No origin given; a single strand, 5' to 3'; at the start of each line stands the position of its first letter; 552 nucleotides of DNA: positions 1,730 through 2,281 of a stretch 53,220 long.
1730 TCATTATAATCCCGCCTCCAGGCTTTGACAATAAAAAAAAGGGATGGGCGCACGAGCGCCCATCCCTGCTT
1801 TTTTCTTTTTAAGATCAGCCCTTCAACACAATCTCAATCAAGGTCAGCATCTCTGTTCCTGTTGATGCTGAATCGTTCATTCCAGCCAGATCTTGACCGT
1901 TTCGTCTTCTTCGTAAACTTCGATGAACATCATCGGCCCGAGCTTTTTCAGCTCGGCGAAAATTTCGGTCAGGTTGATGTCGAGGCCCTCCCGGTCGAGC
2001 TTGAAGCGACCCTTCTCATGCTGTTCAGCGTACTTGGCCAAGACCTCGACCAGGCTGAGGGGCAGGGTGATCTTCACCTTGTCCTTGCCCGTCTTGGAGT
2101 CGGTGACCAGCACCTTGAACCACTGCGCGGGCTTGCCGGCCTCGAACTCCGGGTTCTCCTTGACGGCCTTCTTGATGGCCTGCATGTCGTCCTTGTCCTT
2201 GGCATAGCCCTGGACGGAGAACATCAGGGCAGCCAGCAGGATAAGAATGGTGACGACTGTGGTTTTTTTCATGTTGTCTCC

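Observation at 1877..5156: ECF sigma/anti-sigma operon encoding three paralogous copies of an unassigned periplasmic C-terminal domain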

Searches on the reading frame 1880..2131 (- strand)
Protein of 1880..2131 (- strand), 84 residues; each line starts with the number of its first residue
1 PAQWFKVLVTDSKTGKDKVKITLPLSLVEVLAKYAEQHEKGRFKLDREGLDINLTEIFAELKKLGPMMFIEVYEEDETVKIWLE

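Call 26: search_protein_representatives(alignment_id=A2)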
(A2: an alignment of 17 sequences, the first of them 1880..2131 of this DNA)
Query: 17 sequences, 81 profile positions. Proteins with E-value up to 0.001 (for the whole library): 842; up to 1e-10: 128; up to 1e-30: 0. The best 150 are listed.
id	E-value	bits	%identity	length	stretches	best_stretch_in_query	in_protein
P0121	2.9e-30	120.3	-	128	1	1-81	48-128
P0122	2.5e-28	114.1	-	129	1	1-81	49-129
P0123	9.9e-27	109.0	-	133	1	2-81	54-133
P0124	3.4e-26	107.3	-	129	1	1-81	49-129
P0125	5.9e-26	106.5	-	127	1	1-81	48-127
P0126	7.7e-26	106.1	-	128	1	2-81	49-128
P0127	4.1e-25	103.8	-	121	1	1-81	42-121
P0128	4.2e-25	103.8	-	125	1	2-81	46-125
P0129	1.1e-24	102.4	-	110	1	2-81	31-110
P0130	1.5e-24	102.0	-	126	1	1-81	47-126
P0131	1.7e-24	101.9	-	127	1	1-81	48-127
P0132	2.4e-24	101.4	-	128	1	1-81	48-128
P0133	3.2e-24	100.9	-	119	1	1-81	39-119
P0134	4.3e-24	100.5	-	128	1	1-81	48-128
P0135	8.3e-24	99.6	-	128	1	2-81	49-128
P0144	7.0e-21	90.3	-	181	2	4-79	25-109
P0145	7.2e-21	90.2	-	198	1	19-81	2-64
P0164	2.3e-17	79.0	-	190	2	3-79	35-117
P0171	1.9e-15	72.9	-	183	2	4-78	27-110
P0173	1.9e-15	72.8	-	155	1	4-81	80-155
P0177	8.8e-15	70.7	-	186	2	4-81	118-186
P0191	1.0e-13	67.3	-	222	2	4-79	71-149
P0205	7.9e-13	64.4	-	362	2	3-80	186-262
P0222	5.2e-12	61.8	-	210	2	4-80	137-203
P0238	3.7e-11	59.1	-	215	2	1-81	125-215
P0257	2.4e-10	56.5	-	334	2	4-78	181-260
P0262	3.3e-10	56.0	-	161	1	2-81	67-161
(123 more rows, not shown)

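Call 28: search_protein_families(library=pfam, proteins=[P0144, P0164, P0171, P0177, P0205, P0257, P0191, P0145, P0222, P0238], max_evalue=0.1)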
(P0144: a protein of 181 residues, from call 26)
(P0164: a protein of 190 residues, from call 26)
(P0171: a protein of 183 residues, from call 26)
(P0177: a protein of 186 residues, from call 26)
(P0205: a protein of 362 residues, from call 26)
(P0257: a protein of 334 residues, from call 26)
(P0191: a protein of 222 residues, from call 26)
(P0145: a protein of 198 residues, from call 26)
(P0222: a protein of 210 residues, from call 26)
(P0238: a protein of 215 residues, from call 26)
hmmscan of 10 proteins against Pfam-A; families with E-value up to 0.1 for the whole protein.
P0144 (181 aa): 2 families
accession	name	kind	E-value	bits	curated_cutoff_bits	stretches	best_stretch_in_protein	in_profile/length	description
PF25291.1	CGLA_C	-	0.016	15.7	27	0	14-63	6-58/79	Lambda-carrageenase C-terminal domain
PF20024.5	DUF6432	-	0.089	13.5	29.6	0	70-113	31-74/97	Family of unknown function (DUF6432)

P0164 (190 aa): 2 families
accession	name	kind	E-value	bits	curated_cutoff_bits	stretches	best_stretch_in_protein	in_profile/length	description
PF14732.11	UAE_UbL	-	0.014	16.3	30.8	1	149-187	38-78/89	Ubiquitin/SUMO-activating enzyme ubiquitin-like domain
PF14795.11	Leucyl-specific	-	0.017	15.7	25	0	76-101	23-48/56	Leucine-tRNA synthetase-specific domain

P0171 (183 aa): 3 families
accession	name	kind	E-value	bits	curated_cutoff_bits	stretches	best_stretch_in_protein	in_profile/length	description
PF16198.10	TruB_C_2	-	0.0032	18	29.3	0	148-172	8-29/66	tRNA pseudouridylate synthase B C-terminal domain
PF05544.16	Pro_racemase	-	0.02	14.4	27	1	36-135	103-204/325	Proline racemase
PF11306.15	DUF3108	-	0.089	13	26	0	102-145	73-115/209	Protein of unknown function (DUF3108)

P0177 (186 aa): 0 families

P0205 (362 aa): 2 families
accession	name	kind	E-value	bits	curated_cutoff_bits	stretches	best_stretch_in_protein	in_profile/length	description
PF10698.15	DUF2505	-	0.005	17.4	26.9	0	300-319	123-142/158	Protein of unknown function (DUF2505)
PF18933.6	PsbP_2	-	0.02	15.3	27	1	24-163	52-183/184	PsbP-like protein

P0257 (334 aa): 2 families
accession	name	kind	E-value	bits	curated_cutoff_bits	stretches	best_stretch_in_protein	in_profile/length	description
PF00107.32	ADH_zinc_N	-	1.4e-10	41.7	31.8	1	53-127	1-83/129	Zinc-binding dehydrogenase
PF13602.12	ADH_zinc_N_2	-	1.2e-06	29.9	27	1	84-153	1-77/134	Zinc-binding dehydrogenase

P0191 (222 aa): 0 families

P0145 (198 aa): 0 families

P0222 (210 aa): 7 families
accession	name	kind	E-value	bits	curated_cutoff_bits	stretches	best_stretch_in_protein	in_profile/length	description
PF11259.13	DUF3060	-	0.028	14.5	23.1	0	119-137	33-50/58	Protein of unknown function (DUF3060)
PF15915.11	BAT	-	0.034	14.4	25.8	0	118-168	43-97/156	GAF and HTH_10 associated domain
PF13449.12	Phytase-like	-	0.036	14.4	27.6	1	92-160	43-112/284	Esterase-like activity of phytase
PF10988.14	DUF2807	-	0.042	14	24.2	1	113-179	16-85/181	Putative auto-transporter adhesin, head GIN domain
PF23745.1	ANK_LRRK2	-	0.05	13.9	27.5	0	128-191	56-110/130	LRRK2 ANK repeat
PF19384.4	DUF5959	-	0.055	13.7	26.5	0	105-177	57-131/134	Family of unknown function (DUF5959)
PF06125.17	DUF961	-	0.072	14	25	0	52-100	38-86/100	Bacterial protein of unknown function (DUF961)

P0238 (215 aa): 1 family
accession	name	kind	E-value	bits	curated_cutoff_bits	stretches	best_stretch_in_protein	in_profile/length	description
PF10025.14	DUF2267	-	0.025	15.3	29.8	0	43-96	30-79/122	Uncharacterized conserved protein (DUF2267)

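Call 40: find_encoding_contigs(protein=P0164, flank=6000, max_places=3)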
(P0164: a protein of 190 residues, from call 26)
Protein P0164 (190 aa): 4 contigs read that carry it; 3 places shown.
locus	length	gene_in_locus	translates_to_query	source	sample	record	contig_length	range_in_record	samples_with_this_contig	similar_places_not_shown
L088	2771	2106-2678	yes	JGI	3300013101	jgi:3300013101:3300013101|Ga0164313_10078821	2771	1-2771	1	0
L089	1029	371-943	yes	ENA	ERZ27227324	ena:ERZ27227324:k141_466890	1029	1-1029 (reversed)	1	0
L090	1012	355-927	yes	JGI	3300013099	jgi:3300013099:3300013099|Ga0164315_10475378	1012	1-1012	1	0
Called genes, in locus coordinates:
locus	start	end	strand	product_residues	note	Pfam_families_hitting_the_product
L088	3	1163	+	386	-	?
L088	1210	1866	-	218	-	-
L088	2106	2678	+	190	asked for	-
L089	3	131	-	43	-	?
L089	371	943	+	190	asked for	-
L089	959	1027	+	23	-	?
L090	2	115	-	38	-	?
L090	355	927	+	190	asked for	-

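Call 44: search_protein_families(library=pfam, alignment_id=A3, max_evalue=0.1)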
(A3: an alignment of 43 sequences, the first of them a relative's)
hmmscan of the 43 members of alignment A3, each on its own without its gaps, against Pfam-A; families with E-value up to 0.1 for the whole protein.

A. member 1, P0197 (184 aa): 2 families
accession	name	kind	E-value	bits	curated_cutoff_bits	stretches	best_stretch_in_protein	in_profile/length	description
PF11874.13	DUF3394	-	0.027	14.6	28.2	0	17-51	67-101/181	Domain of unknown function (DUF3394)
PF10106.14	DUF2345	-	0.06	13.6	30.7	0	65-114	78-125/151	Uncharacterized protein conserved in bacteria (DUF2345)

B. families by the number of members that match (of 43 scanned): 42 families (the first 25 are shown)
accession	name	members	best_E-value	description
PF14060.11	DUF4252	3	0.0038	Domain of unknown function (DUF4252)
PF11259.13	DUF3060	2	0.0016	Protein of unknown function (DUF3060)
PF24411.1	DUF7545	2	0.014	Family of unknown function (DUF7545)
PF19384.4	DUF5959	2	0.039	Family of unknown function (DUF5959)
PF07987.16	DUF1775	1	0.0015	Domain of unkown function (DUF1775)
PF01872.23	RibD_C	1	0.0018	RibD C-terminal domain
PF16198.10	TruB_C_2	1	0.0032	tRNA pseudouridylate synthase B C-terminal domain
PF24399.1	DUF7543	1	0.0033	Family of unknown function (DUF7543)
PF21848.1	DUF6907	1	0.0034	Domain of unknown function (DUF6907)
PF11383.14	DUF3187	1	0.0065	Protein of unknown function (DUF3187)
PF22551.1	TY-Chap1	1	0.0087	T3SS (YopN, CesT) and YbjN peptide-binding chaperone 1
PF00400.38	WD40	1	0.009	WD domain, G-beta repeat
PF14732.11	UAE_UbL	1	0.014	Ubiquitin/SUMO-activating enzyme ubiquitin-like domain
PF14795.11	Leucyl-specific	1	0.017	Leucine-tRNA synthetase-specific domain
PF05544.16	Pro_racemase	1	0.02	Proline racemase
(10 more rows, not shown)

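Call 45: find_homologous_proteins(query=A3, max_evalue=0.001)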
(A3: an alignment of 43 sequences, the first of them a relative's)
Query A3 (43 sequences) (184 aa, profile of the alignment): 2812 proteins with E <= 0.001 among 8000 candidates; the best 120 are listed.
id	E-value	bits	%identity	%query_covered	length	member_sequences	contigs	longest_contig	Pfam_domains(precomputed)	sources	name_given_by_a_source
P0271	2.5e-62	228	54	89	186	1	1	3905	-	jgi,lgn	-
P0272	5.0e-62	227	54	97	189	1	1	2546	-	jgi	jgi:hypothetical protein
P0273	8.8e-62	226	50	92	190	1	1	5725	-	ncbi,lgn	ncbi:MAG TPA: hypothetical protein VF720_05695 [Candidatus Eisenbacteria bacterium]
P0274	3.0e-61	224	39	91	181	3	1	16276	-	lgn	-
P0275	6.4e-61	223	43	89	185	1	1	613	-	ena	-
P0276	8.7e-61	223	44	95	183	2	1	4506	-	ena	-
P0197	9.6e-61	222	100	100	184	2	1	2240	-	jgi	jgi:hypothetical protein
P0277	1.4e-60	222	49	84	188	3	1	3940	-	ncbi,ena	-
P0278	1.8e-60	222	52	90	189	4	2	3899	-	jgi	jgi:hypothetical protein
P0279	1.9e-60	221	61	88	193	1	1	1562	-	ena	-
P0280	3.3e-60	221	46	83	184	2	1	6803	-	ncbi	-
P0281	1.4e-59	219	54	100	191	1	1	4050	-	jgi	jgi:hypothetical protein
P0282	1.4e-59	219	56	100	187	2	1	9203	-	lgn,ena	-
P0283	1.6e-59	218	44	98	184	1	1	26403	-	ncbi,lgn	-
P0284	1.7e-59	218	42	98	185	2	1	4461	-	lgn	-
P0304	2.1e-58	215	39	96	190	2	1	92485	-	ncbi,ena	-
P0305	2.1e-58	215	52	85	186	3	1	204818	-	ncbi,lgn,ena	-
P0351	1.3e-57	212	40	93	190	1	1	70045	-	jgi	jgi:hypothetical protein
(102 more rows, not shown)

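Call 46: find_encoding_contigs(protein=P0305, flank=5000, max_places=1)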
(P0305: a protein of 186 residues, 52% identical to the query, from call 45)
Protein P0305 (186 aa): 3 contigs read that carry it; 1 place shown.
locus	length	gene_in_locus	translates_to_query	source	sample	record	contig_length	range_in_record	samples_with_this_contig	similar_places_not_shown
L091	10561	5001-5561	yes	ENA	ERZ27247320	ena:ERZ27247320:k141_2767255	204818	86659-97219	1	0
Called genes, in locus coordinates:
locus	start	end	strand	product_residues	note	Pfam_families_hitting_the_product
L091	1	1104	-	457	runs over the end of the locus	PF00890:FAD_binding_2 (faint), PF03486:HI0933_like, PF22780:HI0933_like_1st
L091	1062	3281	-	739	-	PF01564:Spermine_synth (weak)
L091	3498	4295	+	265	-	PF00929:RNase_T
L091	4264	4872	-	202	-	PF03745:DUF309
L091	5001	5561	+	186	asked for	-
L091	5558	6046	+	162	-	-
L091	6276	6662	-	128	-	PF04977:DivIC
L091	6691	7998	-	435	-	PF03952:Enolase_N, PF00113:Enolase_C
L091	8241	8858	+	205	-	PF07638:Sigma70_ECF (weak), PF04542:Sigma70_r2, PF08281:Sigma70_r4_2, PF04545:Sigma70_r4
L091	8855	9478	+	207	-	PF13490:zf-HC2 (weak)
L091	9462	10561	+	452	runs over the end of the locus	-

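Call 47: find_encoding_contigs(protein=P0304, flank=5000, max_places=1)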
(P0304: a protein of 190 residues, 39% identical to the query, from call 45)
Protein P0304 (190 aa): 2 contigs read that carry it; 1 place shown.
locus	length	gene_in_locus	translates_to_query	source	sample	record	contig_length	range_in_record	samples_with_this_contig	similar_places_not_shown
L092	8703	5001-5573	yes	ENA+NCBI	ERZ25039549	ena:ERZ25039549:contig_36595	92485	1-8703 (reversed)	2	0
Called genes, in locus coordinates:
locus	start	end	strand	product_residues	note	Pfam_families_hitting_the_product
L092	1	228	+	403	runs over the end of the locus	PF01546:Peptidase_M20, PF07687:M20_dimer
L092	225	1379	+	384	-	PF09924:LPG_synthase_C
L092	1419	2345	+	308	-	PF00924:MS_channel_2nd, PF21082:MS_channel_3rd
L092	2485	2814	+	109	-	-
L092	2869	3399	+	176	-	PF01625:PMSR, PF20939:MsrA_helical (faint)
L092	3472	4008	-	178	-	PF01661:Macro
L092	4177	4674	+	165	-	PF09424:YqeY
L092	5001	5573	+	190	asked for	-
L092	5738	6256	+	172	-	-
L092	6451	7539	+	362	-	PF22612:GH113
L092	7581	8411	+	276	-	PF12697:Abhydrolase_6, PF12146:Hydrolase_4 (faint), PF00561:Abhydrolase_1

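Call 48: find_encoding_contigs(protein=P0351, flank=5000, max_places=1)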
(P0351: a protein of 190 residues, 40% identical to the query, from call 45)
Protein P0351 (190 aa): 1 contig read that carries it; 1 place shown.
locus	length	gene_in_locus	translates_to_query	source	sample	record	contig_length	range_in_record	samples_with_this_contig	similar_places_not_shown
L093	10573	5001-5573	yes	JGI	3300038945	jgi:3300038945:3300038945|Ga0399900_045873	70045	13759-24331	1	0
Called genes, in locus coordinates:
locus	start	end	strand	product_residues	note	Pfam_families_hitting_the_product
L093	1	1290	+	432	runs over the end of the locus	PF00155:Aminotran_1_2, PF00266:Aminotran_5, PF01053:Cys_Met_Meta_PP (weak), PF01041:DegT_DnrJ_EryC1, PF01212:Beta_elim_lyase (weak)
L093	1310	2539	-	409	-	PF00245:Alk_phosphatase, PF01676:Metalloenzyme, PF00245:Alk_phosphatase (weak)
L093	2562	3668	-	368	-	PF04107:GCS2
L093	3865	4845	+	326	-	PF01063:Aminotran_4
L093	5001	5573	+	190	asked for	-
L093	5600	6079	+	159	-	-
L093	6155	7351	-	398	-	PF07690:MFS_1, PF12832:MFS_1_like, PF07690:MFS_1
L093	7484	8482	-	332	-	PF00195:Chal_sti_synt_N (weak), PF08545:ACP_syn_III, PF08541:ACP_syn_III_C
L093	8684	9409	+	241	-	PF01346:FKBP_N, PF00254:FKBP_C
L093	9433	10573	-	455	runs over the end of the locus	PF00209:SNF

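Call 51: search_solved_structures(query=A3, max_evalue=10, show_alignments=2)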
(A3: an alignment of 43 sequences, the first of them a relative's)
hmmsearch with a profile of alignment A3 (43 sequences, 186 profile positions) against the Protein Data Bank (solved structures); distinct sequences matched with E-value up to 10: 17.
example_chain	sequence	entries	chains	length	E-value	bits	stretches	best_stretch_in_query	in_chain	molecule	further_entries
2a0a_A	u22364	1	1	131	0.034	16.8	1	64-118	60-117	Der f 13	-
7kzm_J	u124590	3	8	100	0.041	16.5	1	81-123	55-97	Dynein light chain roadblock LC7b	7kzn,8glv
8wkh_A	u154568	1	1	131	0.063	15.9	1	63-118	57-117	Fatty acid-binding protein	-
3l7h_A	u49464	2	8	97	0.065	15.8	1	79-120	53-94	RE64145p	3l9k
9ygm_Lk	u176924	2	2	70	0.088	15.4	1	78-141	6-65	60S ribosomal protein eL38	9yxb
2jtq_A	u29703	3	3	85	0.096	15.3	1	25-71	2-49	Phage shock protein E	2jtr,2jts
9dgr_k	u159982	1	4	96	0.44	13.1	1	81-120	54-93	Dynein light chain roadblock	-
1y4o_A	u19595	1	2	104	0.44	13.1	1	81-120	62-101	Dynein light chain 2A, cytoplasmic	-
8iw2_A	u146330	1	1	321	0.99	12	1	63-166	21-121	Pyruvate kinase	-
3cuq_C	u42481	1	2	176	1.1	11.8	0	146-171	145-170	Vacuolar protein-sorting-associated protein 25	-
2b95_A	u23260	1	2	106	1.2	11.7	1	81-120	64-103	Dynein light chain 2A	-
2hz5_A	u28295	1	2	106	1.3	11.6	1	81-120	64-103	Dynein light chain 2A, cytoplasmic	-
8a98_SQ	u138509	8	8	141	1.3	11.6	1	61-102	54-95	40S ribosomal protein S12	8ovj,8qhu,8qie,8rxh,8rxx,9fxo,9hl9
1z09_A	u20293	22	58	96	1.3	11.5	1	81-120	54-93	Dynein light chain 2A, cytoplasmic | Dynein light chain roadblock-type 1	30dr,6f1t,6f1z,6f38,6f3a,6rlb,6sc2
6az1_Q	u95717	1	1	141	1.6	11.3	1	61-102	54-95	ribosomal protein S12e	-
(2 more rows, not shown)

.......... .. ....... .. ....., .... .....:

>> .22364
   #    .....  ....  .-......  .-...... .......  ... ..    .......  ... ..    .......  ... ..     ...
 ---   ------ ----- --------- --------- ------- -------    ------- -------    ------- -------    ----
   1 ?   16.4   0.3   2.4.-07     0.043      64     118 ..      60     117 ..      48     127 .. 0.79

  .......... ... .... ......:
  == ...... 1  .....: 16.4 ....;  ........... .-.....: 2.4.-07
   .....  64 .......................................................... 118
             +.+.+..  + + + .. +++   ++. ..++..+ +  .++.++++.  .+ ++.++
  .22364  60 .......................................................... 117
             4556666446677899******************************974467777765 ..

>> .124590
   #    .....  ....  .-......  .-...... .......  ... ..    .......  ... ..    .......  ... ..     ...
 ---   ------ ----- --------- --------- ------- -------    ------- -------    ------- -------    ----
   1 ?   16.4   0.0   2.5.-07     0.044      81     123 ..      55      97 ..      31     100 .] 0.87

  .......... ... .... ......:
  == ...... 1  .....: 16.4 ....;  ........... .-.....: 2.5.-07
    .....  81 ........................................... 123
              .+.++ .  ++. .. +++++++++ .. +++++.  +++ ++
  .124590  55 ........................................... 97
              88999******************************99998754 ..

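Call 57: search_protein_families(library=pfam, alignment_id=A4, max_evalue=0.1)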
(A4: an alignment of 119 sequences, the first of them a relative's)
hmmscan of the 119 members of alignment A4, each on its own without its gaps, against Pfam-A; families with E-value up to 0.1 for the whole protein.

A. member 1, P0197 (184 aa): 2 families
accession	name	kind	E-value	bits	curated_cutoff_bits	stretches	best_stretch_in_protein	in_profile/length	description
PF11874.13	DUF3394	-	0.027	14.6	28.2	0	17-51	67-101/181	Domain of unknown function (DUF3394)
PF10106.14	DUF2345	-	0.06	13.6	30.7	0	65-114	78-125/151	Uncharacterized protein conserved in bacteria (DUF2345)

B. families by the number of members that match (of 119 scanned): 74 families (the first 25 are shown)
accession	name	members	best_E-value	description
PF20024.5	DUF6432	20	0.0015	Family of unknown function (DUF6432)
PF11874.13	DUF3394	12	0.0016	Domain of unknown function (DUF3394)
PF10988.14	DUF2807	7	0.0054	Putative auto-transporter adhesin, head GIN domain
PF12791.13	RsgI_N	7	0.012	Anti-sigma factor N-terminus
PF05198.21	IF3_N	6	0.0081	Translation initiation factor IF-3, N-terminal domain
PF14060.11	DUF4252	6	0.038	Domain of unknown function (DUF4252)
PF19070.5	DUF5766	5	0.00061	Family of unknown function (DUF5766)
PF15793.11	SHLD2_C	5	0.0076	Shieldin complex subunit 2, C-terminal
PF15417.11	DUF4624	4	0.017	Domain of unknown function (DUF4624)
PF13663.11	DUF4148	4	0.037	Domain of unknown function (DUF4148)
PF02518.31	HATPase_c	3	0.013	Histidine kinase-, DNA gyrase B-, and HSP90-like ATPase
PF19384.4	DUF5959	3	0.016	Family of unknown function (DUF5959)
PF02406.22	MmoB_DmpM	3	0.026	MmoB/DmpM family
PF00174.25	Oxidored_molyb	2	0.0011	Oxidoreductase molybdopterin binding domain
PF18092.7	DraK_HK_N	2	0.0026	DraK Histidine Kinase N-terminal domain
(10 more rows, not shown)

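Call 58: predict_structure(alignment_id=A4)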
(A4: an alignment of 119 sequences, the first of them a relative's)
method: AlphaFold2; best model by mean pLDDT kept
length: 184 residues; sequences in the alignment: 119
mean_pLDDT: 86.0   pTM: 0.76
mean pLDDT of the five models: 86.0, 85.1, 83.1, 81.9, 81.7
residues with pLDDT >= 90: 126; 70-90: 28; 50-70: 15; < 50: 15
segments of 3 or more residues with pLDDT < 50: 1-11
pLDDT, mean of each block of 10 residues (from residue 1): 41 52 86 88 94 93 90 76 93 94 96 93 92 96 93 95 95 93 54
secondary structure, 60 per line:
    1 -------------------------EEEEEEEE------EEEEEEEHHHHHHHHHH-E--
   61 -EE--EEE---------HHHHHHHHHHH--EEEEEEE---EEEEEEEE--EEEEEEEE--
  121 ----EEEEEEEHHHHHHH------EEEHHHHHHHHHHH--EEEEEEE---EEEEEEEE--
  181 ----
elements in order: E26-33 E40-46 H47-56 E66-68 H78-88 E91-97 E101-108 E111-118 E125-131 H132-138 E145-147 H148-158 E161-167 E171-178

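Call 62: fold_search(model_id=the predicted structure, library=pdb)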
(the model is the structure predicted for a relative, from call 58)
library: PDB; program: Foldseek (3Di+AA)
matches with E <= 10: 782; with E <= 0.001: 0
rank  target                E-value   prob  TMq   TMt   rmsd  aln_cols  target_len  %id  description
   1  5gv0                  6.5e-02  0.25  0.17  0.19  17.4       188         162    8  Crystal structure of the membrane-proximal domain of mouse lysosome-associated membrane protein 1 (LAMP-1) (released 2016-10-12)
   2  2awa_A                1.6e-01  0.11  0.18  0.12  16.6       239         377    9  Crystal structure of DNA polymerase III, beta chain (EC 2.7.7.7) (np_344555.1) from STREPTOCOCCUS PNEUMONIAE TIGR4 at  (released 2005-09-20)
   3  9azz_B                1.7e-01  0.47  0.26  0.28  16.1       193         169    5  Crystal structure of outer membrane lipoprotein carrier protein (LolA) from Ehrlichia ruminantium (released 2024-03-20)
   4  9ugc_A                1.7e-01  0.13  0.15  0.05  17.6       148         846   14  Cryo-EM structure of the Pma1 with ordered N-terminal extension in the autoinhibited state (released 2025-06-04)
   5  2it9_D                1.9e-01  0.44  0.21  0.28  10.8       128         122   12  Crystal structure of a protein with unknown function from DUF155 family (YP_292156.1) from Prochlorococcus sp. NATL2A  (released 2006-11-28)
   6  9azz_C                1.9e-01  0.28  0.22  0.24  16.9       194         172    6  Crystal structure of outer membrane lipoprotein carrier protein (LolA) from Ehrlichia ruminantium (released 2024-03-20)
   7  2awa_D                1.9e-01  0.09  0.15  0.13  16.7       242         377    8  Crystal structure of DNA polymerase III, beta chain (EC 2.7.7.7) (np_344555.1) from STREPTOCOCCUS PNEUMONIAE TIGR4 at  (released 2005-09-20)
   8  8z2s_A                2.3e-01  0.20  0.18  0.08  16.3       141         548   12  Crystal structure of trehalose synthase mutant R148A from Deinococcus radiodurans (released 2025-01-01)
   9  8veh_C                2.3e-01  0.15  0.20  0.19  12.6       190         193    7  Crystal structure of outer membrane lipoprotein carrier protein (LolA) from Rickettsia bellii (released 2023-12-27)
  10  4akm_B                2.5e-01  0.20  0.17  0.20  15.7       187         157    6  Crystal structure of the human lysosome-associated membrane protein LAMP-3 (aka DC-LAMP) (released 2012-08-15)
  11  4wf7_A                2.5e-01  0.13  0.16  0.07  16.3       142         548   13  Crystal structures of trehalose synthase from Deinococcus radiodurans reveal that a closed conformation is involved in (released 2014-12-24)
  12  4akm_A                2.8e-01  0.20  0.18  0.20  15.5       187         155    4  Crystal structure of the human lysosome-associated membrane protein LAMP-3 (aka DC-LAMP) (released 2012-08-15)
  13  2ovs_A                3.5e-01  0.21  0.18  0.25  12.3       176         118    6  Crystal structure of a Type Three secretion System protein (released 2007-05-29)
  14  6vvg_A                3.9e-01  0.08  0.09  0.07  15.7       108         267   12  Structure of the Cydia pomonella Granulovirus kinase, PK-1 (released 2021-02-03)
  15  8w4e_F                3.9e-01  0.06  0.13  0.12  15.1       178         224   10  Crystal structure of the sigma-1 receptor from Xenopus laevis in the absence of known ligands (C2 form) (released 2024-07-17)
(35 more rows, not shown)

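Call 76: find_encoding_contigs(protein=P0173, flank=5000, max_places=2)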
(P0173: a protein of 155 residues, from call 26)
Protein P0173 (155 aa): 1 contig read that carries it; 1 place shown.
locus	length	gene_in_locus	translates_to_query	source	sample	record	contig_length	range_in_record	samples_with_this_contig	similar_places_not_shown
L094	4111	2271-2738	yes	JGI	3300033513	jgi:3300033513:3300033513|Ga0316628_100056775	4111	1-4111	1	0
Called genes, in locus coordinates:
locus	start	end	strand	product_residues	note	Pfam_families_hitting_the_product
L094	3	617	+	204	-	?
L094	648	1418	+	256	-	-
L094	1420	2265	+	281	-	PF13174:TPR_6 (faint)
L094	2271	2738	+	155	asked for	-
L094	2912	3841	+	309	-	PF00892:EamA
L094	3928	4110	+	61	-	?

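Call 77: find_encoding_contigs(protein=P0262, flank=5000, max_places=2)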
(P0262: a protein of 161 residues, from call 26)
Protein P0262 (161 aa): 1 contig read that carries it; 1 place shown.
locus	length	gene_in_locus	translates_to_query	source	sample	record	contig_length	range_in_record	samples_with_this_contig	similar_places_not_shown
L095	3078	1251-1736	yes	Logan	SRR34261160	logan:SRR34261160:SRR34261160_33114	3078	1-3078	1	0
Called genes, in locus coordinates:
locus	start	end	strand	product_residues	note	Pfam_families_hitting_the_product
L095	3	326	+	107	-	?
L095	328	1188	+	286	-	-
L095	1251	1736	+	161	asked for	-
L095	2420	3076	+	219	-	?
